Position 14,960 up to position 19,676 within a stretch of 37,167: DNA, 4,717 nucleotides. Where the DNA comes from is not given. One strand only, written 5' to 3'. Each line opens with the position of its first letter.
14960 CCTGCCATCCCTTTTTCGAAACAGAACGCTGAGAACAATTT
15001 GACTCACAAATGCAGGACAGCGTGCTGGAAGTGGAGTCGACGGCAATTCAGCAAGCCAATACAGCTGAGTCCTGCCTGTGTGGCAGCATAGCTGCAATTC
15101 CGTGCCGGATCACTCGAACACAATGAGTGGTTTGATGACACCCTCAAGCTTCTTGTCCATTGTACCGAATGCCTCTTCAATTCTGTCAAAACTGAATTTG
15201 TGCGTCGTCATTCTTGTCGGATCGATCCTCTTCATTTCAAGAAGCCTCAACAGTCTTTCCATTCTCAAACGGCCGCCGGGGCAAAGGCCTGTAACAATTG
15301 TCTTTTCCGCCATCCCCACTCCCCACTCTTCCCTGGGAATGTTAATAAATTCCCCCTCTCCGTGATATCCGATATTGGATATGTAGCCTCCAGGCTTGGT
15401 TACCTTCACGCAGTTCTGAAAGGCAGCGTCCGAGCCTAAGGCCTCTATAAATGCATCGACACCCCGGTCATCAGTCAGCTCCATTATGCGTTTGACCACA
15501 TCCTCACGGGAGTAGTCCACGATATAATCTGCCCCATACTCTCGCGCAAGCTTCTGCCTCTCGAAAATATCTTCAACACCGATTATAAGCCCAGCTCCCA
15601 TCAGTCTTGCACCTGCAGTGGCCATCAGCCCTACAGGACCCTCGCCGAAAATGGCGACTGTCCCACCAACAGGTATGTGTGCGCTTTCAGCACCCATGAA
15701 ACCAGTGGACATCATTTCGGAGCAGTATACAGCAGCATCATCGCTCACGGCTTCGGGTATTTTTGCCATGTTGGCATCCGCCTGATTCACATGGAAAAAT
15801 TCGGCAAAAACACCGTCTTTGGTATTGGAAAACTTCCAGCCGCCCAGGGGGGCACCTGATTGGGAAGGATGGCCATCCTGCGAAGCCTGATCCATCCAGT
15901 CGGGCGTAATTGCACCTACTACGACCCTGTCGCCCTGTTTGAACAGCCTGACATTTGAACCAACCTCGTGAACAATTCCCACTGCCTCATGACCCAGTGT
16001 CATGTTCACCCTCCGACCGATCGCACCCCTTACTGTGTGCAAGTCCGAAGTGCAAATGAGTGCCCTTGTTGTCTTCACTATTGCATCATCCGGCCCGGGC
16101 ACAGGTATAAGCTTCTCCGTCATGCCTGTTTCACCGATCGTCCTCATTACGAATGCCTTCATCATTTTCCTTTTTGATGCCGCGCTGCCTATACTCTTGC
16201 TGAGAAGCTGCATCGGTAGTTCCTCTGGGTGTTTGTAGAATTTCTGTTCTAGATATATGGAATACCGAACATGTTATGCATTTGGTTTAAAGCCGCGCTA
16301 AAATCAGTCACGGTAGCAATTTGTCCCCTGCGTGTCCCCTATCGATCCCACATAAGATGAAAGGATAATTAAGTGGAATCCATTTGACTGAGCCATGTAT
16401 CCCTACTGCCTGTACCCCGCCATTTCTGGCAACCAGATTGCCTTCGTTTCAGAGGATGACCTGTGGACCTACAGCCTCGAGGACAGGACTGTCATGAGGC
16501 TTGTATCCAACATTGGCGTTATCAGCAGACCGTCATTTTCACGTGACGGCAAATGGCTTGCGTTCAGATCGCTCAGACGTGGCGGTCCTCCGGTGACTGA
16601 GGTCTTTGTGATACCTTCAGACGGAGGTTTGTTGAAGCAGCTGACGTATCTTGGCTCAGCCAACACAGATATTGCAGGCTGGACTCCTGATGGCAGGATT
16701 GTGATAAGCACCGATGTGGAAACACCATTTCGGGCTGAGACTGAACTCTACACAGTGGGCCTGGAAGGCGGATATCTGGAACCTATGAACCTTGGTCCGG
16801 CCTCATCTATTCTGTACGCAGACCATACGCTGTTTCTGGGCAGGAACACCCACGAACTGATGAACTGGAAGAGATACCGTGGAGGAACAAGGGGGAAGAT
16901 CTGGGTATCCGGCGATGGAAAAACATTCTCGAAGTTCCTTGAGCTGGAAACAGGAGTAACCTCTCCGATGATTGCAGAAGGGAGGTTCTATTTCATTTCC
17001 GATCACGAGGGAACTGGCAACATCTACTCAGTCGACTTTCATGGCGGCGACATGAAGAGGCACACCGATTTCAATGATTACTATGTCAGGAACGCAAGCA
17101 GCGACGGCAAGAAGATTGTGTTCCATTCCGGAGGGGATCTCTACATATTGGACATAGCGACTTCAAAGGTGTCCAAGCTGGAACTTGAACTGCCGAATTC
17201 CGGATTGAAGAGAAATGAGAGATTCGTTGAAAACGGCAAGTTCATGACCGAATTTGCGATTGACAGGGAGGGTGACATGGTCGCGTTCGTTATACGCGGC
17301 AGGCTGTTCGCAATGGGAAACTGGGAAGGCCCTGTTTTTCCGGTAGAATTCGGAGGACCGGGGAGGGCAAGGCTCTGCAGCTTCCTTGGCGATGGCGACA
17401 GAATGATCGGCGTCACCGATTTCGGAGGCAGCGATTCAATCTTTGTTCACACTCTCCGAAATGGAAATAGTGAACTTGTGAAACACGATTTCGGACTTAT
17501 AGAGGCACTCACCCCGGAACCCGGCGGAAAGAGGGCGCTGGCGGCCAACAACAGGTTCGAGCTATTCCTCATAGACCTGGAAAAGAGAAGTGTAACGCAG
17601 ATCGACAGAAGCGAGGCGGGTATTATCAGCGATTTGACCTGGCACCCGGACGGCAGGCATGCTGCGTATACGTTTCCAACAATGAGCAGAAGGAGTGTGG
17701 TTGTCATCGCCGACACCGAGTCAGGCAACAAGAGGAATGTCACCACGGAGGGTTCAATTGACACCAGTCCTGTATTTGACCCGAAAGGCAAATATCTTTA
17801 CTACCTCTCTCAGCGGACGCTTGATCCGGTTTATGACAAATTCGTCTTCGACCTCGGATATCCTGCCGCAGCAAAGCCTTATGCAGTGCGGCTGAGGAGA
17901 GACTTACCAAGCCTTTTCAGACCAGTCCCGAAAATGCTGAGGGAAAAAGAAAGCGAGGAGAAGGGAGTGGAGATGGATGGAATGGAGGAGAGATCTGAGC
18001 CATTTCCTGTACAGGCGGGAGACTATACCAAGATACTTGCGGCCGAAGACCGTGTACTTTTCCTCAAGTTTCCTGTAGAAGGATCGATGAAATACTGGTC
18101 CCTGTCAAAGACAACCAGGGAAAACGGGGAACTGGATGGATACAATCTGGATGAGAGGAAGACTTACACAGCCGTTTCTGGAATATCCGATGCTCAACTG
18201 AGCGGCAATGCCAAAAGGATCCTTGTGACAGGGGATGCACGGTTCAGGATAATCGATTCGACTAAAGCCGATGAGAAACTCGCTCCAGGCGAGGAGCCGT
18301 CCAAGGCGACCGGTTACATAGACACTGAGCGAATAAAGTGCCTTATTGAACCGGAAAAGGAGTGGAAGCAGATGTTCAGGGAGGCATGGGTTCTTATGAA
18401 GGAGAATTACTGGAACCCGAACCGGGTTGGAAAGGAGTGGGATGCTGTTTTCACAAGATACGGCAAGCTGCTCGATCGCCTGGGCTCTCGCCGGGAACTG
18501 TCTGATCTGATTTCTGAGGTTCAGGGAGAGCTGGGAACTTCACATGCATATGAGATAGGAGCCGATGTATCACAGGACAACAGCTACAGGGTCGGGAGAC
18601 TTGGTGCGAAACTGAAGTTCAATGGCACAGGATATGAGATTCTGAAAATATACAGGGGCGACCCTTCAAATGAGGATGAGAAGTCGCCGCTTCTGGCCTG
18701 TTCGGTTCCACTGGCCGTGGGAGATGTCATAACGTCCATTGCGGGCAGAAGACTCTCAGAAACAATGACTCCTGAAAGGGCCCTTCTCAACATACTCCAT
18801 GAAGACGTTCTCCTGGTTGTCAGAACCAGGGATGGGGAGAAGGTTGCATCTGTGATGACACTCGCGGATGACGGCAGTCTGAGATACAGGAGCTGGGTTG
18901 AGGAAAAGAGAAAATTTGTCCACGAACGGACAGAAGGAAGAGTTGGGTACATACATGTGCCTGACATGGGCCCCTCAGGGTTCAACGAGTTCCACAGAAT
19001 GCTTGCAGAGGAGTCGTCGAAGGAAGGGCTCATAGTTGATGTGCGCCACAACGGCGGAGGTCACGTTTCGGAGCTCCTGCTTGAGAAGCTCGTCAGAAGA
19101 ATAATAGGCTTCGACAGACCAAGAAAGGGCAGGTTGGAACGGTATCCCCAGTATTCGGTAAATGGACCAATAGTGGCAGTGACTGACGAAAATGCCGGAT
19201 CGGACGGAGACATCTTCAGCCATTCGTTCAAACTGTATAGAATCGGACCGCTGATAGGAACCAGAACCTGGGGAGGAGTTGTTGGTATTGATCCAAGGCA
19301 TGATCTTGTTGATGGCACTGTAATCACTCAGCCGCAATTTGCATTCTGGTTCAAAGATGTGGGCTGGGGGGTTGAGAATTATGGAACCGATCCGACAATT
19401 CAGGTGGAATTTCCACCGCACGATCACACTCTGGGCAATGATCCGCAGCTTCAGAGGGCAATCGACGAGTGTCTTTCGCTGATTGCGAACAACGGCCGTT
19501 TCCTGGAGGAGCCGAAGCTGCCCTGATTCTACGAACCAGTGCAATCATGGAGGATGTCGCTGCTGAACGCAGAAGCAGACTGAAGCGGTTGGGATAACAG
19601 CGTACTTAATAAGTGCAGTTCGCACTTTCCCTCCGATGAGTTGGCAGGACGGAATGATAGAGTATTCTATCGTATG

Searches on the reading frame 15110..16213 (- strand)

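Call 42: search_protein_families(library=pfam, proteins=[window:15110-16213:-], max_evalue=0.001)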
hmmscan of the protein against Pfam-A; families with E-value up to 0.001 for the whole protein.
window:15110-16213:- (367 aa): 4 families
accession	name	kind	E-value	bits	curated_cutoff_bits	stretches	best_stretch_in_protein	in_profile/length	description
PF00107.32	ADH_zinc_N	-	5.9e-25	88.1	31.8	1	193-325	1-127/129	Zinc-binding dehydrogenase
PF08240.17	ADH_N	-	5.5e-18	65.6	23.5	1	40-153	1-103/104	Alcohol dehydrogenase GroES-like domain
PF13602.12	ADH_zinc_N_2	-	9.9e-10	39.9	27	1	227-353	2-124/134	Zinc-binding dehydrogenase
PF16912.11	Glu_dehyd_C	-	1.5e-05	25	34.9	1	185-360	33-209/211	Glucose dehydrogenase C-terminus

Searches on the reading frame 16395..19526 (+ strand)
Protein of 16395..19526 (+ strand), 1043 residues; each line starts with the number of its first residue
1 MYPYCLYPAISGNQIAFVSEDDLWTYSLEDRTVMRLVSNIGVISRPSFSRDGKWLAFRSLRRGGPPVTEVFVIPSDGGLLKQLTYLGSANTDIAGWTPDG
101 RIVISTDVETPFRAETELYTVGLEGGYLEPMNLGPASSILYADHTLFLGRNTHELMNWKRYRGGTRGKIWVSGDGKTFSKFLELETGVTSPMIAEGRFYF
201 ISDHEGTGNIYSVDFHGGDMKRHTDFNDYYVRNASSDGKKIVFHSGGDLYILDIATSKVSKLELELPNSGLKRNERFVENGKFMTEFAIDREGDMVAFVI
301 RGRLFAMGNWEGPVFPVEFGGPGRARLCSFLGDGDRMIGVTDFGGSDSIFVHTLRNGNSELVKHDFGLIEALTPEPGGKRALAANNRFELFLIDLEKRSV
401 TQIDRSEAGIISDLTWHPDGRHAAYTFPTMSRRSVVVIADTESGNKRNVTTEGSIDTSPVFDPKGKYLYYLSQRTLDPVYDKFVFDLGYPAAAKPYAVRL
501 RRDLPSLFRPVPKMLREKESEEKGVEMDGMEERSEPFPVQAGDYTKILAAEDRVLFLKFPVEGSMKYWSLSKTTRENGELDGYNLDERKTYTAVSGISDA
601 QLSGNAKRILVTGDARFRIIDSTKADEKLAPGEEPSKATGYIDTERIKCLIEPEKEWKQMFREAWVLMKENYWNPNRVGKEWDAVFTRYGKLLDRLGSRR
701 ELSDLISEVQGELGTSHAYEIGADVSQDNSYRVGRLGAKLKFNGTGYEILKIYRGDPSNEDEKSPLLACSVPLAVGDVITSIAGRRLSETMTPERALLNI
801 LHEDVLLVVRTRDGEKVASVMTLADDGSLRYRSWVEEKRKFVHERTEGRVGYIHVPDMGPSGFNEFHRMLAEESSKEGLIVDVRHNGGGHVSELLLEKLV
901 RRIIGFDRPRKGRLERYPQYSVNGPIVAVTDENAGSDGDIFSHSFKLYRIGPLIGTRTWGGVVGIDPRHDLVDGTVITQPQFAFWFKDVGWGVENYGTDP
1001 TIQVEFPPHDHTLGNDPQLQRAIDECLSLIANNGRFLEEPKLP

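Call 42: search_protein_families(library=pfam, proteins=[window:16395-19526:+], max_evalue=0.001)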
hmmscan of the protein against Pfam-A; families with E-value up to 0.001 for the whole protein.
window:16395-19526:+ (1043 aa): 5 families
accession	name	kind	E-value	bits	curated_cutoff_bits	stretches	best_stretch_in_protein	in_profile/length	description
PF03572.23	Peptidase_S41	-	4.2e-28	98.4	24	1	849-1004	1-165/165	Peptidase family S41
PF14684.11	Tricorn_C1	-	9e-20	70.8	24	1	653-711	1-59/59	Tricorn protease C1 domain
PF14685.13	PDZ_Tricorn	-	3.7e-17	62.5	25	1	734-816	1-83/88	Tricorn protease PDZ domain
PF07676.18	PD40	-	8.8e-14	51.5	20.9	1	449-479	4-33/38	WD40-like Beta Propeller Repeat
PF00930.27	DPPIV_N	-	3.4e-05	23.2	22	0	383-452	153-228/354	Dipeptidyl peptidase IV (DPP IV) N-terminal region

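Call 69: find_homologous_proteins(query=window:16395-19526:+, max_evalue=1e-50)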
Query window:16395-19526:+ (1043 aa): 2022 proteins with E <= 1e-50 among 8000 candidates; the best 120 are listed.
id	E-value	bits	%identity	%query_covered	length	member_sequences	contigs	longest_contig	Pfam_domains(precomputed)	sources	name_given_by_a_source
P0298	0.0e+0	2421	100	100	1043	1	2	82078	PF14685.15,PF26549.1,PF03572.24,PF14684.12,PF26550.2,PF07676.19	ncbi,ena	-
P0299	0.0e+0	1592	64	100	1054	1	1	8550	PF14685.15,PF26549.1,PF03572.24,PF14684.12,PF26550.2,PF07676.19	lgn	-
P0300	0.0e+0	1356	57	100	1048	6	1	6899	PF14685.15,PF26549.1,PF03572.24,PF14684.12,PF26550.2,PF07676.19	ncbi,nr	ncbi:MAG TPA: S41 family peptidase [Thermoplasmataceae archaeon]|nr:S41 family peptidase [Thermoplas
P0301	0.0e+0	1222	50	100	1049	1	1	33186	PF14685.15,PF25174.2,PF26549.1,PF00930.28,PF23381.2,PF03572.24,PF14684.12,PF26550.2,PF07676.19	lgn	-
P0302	0.0e+0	1201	51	100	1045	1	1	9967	PF14685.15,PF26549.1,PF03572.24,PF14684.12,PF26550.2,PF07676.19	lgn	-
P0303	0.0e+0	1146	49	100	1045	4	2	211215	PF14685.15,PF25174.2,PF26549.1,PF03572.24,PF14684.12,PF26550.2,PF07676.19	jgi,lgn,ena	-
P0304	0.0e+0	1141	49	100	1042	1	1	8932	PF14685.15,PF26549.1,PF03572.24,PF14684.12,PF26550.2,PF07676.19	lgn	-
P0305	0.0e+0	1141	49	99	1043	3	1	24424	PF14685.15,PF25174.2,PF26549.1,PF00930.28,PF03572.24,PF14684.12,PF26550.2,PF19283.5,PF07676.19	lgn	-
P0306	0.0e+0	1126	48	99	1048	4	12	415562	PF14685.15,PF26549.1,PF03572.24,PF14684.12,PF26550.2,PF07676.19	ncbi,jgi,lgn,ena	jgi:tricorn protease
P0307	0.0e+0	1119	49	100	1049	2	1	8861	PF14685.15,PF26549.1,PF17820.8,PF03572.24,PF13180.13,PF14684.12,PF26550.2,PF07676.19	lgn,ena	-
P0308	0.0e+0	1115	50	100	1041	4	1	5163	PF14685.15,PF26549.1,PF03572.24,PF14684.12,PF26550.2,PF07676.19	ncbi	ncbi:MAG: PDZ domain-containing protein [Thermoprotei archaeon]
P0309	0.0e+0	1111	48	100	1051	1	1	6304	PF14685.15,PF25174.2,PF26549.1,PF03572.24,PF14684.12,PF26550.2,PF07676.19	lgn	-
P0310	0.0e+0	1109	49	100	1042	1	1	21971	PF14685.15,PF26549.1,PF03572.24,PF14684.12,PF26550.2,PF07676.19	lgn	-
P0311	0.0e+0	1106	48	99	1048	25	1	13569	PF14685.15,PF26549.1,PF00930.28,PF03572.24,PF14684.12,PF26550.2,PF07676.19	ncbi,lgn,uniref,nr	ncbi:hypothetical protein B9Q13_01000 [Candidatus Marsarchaeota G2 archaeon ECH_B_SAG-G16]|uniref:Tr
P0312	0.0e+0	1094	48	99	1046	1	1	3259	PF14685.15,PF26549.1,PF17820.8,PF03572.24,PF13180.13,PF14684.12,PF26550.2,PF07676.19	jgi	jgi:tricorn protease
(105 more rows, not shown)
